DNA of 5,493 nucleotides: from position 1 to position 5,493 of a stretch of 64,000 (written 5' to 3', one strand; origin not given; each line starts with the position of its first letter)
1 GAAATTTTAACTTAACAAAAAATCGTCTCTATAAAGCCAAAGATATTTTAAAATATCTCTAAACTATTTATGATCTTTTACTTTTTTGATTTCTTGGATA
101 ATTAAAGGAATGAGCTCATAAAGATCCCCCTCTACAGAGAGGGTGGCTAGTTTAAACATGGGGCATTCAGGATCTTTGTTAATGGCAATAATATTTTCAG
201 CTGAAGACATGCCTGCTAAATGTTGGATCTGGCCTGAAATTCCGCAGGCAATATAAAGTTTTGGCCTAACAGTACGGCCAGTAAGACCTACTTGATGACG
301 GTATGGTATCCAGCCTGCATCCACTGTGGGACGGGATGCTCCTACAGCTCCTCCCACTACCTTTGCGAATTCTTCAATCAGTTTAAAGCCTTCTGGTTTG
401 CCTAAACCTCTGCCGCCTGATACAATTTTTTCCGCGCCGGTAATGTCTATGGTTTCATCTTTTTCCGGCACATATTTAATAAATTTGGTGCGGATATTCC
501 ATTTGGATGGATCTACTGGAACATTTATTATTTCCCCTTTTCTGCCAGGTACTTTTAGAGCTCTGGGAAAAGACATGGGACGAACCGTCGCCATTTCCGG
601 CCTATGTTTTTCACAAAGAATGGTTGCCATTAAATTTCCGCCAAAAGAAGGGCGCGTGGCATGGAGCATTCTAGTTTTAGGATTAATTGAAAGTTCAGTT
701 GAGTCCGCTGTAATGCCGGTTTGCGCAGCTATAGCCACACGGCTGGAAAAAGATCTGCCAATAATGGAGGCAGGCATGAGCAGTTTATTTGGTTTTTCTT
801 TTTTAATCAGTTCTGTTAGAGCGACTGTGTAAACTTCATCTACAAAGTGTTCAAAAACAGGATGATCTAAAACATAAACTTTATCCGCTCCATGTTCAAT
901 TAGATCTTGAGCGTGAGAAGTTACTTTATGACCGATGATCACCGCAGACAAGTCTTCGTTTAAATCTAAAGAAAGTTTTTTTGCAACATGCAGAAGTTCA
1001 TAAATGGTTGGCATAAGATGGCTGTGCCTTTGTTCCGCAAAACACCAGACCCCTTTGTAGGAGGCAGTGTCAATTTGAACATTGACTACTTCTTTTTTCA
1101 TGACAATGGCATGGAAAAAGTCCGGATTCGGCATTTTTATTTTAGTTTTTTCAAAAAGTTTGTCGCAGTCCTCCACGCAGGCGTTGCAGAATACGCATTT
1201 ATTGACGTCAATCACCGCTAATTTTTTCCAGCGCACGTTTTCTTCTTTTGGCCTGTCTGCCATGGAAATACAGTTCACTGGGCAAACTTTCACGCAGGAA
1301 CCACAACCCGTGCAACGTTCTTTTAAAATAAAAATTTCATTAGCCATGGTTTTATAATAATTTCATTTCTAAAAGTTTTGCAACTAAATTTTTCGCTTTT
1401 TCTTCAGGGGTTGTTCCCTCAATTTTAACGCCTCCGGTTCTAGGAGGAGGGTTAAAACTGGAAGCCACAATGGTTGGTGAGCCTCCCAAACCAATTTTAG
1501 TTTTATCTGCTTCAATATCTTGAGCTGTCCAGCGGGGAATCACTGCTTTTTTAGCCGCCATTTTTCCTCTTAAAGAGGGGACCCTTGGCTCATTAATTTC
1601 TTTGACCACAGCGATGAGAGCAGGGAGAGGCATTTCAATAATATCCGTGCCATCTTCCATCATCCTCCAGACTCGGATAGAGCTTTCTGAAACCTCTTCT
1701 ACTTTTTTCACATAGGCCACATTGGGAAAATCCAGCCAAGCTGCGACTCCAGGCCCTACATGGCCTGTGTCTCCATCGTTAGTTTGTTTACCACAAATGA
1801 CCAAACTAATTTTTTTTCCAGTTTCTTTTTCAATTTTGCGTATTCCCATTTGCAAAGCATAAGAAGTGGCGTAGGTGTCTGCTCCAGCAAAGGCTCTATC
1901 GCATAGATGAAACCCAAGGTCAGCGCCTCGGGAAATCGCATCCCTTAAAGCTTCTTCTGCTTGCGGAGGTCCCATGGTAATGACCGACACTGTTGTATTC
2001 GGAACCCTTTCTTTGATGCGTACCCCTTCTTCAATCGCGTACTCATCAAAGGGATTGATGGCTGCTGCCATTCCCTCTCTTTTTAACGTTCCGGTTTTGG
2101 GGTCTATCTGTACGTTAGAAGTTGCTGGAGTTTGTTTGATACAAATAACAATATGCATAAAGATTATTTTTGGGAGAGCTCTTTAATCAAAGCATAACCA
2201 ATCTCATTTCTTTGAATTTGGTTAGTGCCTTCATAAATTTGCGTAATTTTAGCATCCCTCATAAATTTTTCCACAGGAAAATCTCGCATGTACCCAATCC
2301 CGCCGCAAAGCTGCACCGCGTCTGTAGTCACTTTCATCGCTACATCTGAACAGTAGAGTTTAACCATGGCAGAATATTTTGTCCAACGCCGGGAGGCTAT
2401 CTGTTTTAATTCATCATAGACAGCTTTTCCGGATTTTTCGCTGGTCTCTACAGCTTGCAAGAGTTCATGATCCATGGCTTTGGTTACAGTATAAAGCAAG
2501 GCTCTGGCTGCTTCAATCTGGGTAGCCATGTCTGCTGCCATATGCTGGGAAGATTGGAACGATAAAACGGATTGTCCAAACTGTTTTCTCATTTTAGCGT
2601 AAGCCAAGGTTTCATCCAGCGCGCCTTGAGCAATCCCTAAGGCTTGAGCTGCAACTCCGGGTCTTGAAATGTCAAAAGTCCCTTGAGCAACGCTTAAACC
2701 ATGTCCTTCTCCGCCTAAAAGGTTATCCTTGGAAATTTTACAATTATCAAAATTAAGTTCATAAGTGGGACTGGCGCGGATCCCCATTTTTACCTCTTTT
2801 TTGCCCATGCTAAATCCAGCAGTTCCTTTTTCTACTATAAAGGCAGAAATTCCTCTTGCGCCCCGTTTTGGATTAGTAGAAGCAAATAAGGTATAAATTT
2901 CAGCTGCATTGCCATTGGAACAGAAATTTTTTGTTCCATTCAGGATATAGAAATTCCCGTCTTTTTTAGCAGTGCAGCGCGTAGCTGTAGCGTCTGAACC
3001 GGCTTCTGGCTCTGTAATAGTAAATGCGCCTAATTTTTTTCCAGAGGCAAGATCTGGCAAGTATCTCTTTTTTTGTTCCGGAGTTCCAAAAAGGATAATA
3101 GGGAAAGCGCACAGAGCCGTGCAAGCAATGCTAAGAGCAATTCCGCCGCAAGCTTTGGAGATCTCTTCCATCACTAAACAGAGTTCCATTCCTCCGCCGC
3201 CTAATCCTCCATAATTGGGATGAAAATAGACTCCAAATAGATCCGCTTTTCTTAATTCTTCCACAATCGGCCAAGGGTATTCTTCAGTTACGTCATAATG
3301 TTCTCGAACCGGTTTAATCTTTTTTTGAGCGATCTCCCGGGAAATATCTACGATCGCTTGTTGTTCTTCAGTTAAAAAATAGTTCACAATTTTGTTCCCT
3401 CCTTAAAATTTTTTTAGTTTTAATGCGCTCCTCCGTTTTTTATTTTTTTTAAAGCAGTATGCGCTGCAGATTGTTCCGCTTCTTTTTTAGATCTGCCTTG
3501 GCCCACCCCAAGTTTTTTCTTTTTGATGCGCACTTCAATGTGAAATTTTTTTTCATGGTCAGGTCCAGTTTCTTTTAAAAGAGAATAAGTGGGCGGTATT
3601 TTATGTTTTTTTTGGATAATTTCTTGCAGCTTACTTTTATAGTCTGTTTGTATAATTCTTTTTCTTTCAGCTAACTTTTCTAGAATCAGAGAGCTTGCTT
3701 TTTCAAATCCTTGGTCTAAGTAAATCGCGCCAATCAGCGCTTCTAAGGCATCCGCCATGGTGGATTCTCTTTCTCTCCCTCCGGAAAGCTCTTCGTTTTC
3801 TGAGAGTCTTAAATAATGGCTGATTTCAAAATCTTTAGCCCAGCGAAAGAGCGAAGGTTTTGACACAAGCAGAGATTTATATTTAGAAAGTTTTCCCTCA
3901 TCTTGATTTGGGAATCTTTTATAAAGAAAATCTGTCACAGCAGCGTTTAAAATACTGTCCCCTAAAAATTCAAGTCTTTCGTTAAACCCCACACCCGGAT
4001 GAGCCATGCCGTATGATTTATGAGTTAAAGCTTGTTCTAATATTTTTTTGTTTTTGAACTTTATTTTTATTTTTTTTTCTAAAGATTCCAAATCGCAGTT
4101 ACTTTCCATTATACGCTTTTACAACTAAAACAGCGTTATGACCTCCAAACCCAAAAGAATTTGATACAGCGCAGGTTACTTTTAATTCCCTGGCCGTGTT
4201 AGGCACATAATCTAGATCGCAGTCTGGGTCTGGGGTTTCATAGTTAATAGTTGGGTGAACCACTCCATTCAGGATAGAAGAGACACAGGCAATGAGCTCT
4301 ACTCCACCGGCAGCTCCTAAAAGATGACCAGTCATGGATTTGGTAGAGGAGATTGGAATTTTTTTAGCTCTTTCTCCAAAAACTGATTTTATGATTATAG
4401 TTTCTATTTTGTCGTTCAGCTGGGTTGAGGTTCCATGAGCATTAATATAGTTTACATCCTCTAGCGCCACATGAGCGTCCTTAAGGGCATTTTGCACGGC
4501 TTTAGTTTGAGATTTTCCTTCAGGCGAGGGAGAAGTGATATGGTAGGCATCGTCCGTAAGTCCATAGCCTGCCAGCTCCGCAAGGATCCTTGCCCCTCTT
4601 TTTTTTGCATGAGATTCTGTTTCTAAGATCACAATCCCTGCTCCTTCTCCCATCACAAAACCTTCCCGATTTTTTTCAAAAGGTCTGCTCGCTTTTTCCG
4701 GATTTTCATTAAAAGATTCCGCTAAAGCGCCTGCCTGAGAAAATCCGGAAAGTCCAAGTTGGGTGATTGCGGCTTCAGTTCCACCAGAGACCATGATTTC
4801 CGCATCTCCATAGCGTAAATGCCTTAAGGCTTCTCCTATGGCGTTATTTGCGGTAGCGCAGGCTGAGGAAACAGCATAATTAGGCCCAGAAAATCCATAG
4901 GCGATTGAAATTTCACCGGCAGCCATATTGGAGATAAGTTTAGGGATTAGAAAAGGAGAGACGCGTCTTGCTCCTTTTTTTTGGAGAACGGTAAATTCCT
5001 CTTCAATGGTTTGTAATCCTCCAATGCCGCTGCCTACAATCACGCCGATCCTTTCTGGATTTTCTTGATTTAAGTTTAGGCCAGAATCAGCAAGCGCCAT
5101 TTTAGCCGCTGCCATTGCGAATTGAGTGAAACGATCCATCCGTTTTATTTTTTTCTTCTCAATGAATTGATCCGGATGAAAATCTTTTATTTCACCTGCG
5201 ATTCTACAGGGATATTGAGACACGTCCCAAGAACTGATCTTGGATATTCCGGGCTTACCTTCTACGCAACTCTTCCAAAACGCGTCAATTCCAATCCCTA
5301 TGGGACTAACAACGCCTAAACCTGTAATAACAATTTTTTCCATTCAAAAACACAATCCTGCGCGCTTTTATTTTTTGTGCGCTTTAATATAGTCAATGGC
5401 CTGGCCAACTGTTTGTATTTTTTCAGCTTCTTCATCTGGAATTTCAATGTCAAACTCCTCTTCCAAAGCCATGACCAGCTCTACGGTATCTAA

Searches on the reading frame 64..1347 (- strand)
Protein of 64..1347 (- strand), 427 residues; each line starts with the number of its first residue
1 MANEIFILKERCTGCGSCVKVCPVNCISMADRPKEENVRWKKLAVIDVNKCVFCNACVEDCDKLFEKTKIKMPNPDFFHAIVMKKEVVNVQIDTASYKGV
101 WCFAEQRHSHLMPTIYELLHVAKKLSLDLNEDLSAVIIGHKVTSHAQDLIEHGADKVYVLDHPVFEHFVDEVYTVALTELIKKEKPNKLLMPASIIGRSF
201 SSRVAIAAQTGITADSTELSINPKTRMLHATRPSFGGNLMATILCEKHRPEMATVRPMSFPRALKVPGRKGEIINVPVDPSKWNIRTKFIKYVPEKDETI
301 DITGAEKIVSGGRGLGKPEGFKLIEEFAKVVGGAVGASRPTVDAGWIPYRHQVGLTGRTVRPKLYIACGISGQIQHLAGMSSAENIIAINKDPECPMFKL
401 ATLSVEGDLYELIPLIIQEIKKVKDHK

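Call 67: search_protein_families(library=pfam, proteins=[window:64-1347:-], max_evalue=0.00001)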
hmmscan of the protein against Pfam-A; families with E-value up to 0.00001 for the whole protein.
window:64-1347:- (427 aa): 8 families
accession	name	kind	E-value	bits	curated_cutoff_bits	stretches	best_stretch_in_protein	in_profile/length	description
PF01012.27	ETF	-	1.6e-37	129.5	26.7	1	100-280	1-180/181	Electron transfer flavoprotein domain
PF00766.25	ETF_alpha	-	2.8e-36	123.8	27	1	301-381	1-81/81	Electron transfer flavoprotein FAD-binding domain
PF00037.32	Fer4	-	2.2e-10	40.3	21.1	1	7-28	3-24/24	4Fe-4S binding domain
PF12838.12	Fer4_7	-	7e-09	36.5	27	1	11-61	1-48/52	4Fe-4S dicluster domain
PF14697.11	Fer4_21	-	1.1e-08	35.5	35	1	7-29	36-59/59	4Fe-4S dicluster domain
PF13187.11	Fer4_9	-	2.7e-08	34.2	27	1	11-63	1-49/52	4Fe-4S dicluster domain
PF13237.11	Fer4_10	-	1.2e-07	31.9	25.5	1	6-61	3-52/53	4Fe-4S dicluster domain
PF12797.12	Fer4_2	-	1.1e-06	28.6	24.5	1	5-24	3-22/22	4Fe-4S binding domain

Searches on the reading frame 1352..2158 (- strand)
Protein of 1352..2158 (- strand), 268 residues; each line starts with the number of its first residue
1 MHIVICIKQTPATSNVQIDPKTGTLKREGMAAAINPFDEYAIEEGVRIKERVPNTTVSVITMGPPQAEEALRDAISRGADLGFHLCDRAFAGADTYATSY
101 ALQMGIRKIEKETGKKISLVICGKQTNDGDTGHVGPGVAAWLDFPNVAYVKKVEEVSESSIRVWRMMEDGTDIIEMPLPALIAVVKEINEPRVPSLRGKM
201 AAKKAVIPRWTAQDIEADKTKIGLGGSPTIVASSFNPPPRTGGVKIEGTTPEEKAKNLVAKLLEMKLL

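Call 67: search_protein_families(library=pfam, proteins=[window:1352-2158:-], max_evalue=0.00001)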
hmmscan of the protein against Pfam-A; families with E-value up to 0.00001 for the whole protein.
window:1352-2158:- (268 aa): 1 family
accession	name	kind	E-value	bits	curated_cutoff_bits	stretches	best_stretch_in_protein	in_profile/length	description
PF01012.27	ETF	-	5.7e-40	137.5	26.7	1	23-214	2-180/181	Electron transfer flavoprotein domain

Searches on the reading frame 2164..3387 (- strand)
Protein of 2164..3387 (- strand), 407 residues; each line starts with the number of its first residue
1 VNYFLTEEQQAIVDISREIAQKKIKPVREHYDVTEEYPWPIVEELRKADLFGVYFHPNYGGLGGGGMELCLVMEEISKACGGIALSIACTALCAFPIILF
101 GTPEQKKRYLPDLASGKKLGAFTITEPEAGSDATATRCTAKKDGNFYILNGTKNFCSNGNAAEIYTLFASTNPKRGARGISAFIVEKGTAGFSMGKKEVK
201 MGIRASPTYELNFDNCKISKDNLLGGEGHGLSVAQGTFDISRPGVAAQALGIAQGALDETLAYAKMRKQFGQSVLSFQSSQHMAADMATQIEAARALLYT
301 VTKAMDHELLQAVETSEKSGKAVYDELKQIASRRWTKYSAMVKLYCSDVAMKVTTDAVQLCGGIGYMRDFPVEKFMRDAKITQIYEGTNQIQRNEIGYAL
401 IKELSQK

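Call 67: search_protein_families(library=pfam, proteins=[window:2164-3387:-], max_evalue=0.00001)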
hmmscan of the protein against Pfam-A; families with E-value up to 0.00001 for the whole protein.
window:2164-3387:- (407 aa): 5 families
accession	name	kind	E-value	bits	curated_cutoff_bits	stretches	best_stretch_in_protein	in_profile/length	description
PF00441.29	Acyl-CoA_dh_1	-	1.7e-45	155.3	22.4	1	228-399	1-148/150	Acyl-CoA dehydrogenase, C-terminal domain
PF02771.21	Acyl-CoA_dh_N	-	1.1e-31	109.9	22.9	1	6-117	1-113/113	Acyl-CoA dehydrogenase, N-terminal domain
PF02770.24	Acyl-CoA_dh_M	-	3.9e-24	85.1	33.3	1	121-216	1-97/97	Acyl-CoA dehydrogenase, middle domain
PF08028.16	Acyl-CoA_dh_2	-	1.1e-19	71.5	22.7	1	245-389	3-133/134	Acyl-CoA dehydrogenase, C-terminal domain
PF22924.1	ACOX_C_alpha1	-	2.4e-09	37.7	27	1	247-391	13-159/169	Acyl-CoA oxidase, C-alpha1 domain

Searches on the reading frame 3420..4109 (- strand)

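Call 67: search_protein_families(library=pfam, proteins=[window:3420-4109:-], max_evalue=0.00001)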
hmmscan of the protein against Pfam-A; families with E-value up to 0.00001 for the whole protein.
window:3420-4109:- (229 aa): 5 families
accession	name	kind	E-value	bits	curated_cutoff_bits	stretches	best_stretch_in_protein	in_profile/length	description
PF14622.11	Ribonucleas_3_3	-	4.6e-39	134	35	1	20-148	1-126/128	Ribonuclease-III-like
PF00636.31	Ribonuclease_3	-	1e-24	87.7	27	1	44-134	1-102/102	Ribonuclease III domain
PF00035.32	dsrm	-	8.1e-21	74.8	23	1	157-222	1-65/66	Double-stranded RNA binding motif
PF14709.13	DND1_DSRM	-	4e-06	27.5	25.7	0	158-222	4-78/80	double strand RNA binding domain from DEAD END PROTEIN 1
PF22935.1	RM44_endonuclase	-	4.2e-06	27.3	27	0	10-129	9-139/139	Large ribosomal subunit protein mL44, endonuclease domain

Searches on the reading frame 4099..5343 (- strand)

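Call 67: search_protein_families(library=pfam, proteins=[window:4099-5343:-], max_evalue=0.00001)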
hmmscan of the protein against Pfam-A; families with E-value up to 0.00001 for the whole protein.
window:4099-5343:- (414 aa): 2 families
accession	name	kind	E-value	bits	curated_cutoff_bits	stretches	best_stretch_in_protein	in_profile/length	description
PF00109.32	ketoacyl-synt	-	1.6e-61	208.6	20.8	1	1-246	1-252/252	Beta-ketoacyl synthase, N-terminal domain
PF02801.28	Ketoacyl-synt_C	-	4.8e-39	133.5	20.8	1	254-369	1-119/119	Beta-ketoacyl synthase, C-terminal domain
